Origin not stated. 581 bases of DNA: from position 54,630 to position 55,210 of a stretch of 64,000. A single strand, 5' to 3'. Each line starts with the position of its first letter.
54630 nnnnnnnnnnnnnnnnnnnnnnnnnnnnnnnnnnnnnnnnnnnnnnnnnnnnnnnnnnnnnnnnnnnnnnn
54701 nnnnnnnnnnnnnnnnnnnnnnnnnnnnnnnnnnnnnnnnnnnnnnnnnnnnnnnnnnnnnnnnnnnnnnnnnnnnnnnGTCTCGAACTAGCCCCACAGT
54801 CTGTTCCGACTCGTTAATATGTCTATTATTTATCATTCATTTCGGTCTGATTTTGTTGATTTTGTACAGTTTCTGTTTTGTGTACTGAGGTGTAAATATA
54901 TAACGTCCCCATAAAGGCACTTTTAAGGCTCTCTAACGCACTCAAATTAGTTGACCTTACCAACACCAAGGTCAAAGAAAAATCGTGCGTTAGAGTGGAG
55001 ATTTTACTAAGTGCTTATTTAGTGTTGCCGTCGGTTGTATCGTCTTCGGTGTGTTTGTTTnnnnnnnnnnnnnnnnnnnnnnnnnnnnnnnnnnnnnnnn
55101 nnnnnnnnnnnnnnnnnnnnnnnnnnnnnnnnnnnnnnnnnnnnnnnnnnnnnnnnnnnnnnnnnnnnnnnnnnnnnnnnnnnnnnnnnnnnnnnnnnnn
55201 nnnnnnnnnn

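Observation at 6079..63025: Family of at least seven conserved ~100-150 bp intergenic palindromic elements whose inner hairpin loop occurs in both polarities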

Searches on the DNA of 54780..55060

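Call 27: search_rna_families(source=window, start=54780, end=55060, threshold=evalue, max_evalue=10)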
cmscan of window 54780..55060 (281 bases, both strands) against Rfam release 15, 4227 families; matches with E-value up to 10: 1.
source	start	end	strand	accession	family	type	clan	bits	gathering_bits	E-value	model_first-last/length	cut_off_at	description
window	54822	54852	+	RF01185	snR75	Gene; snRNA; snoRNA; CD-box;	CL00045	12.5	40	2.5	58-88/88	no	Small nucleolar RNA snR75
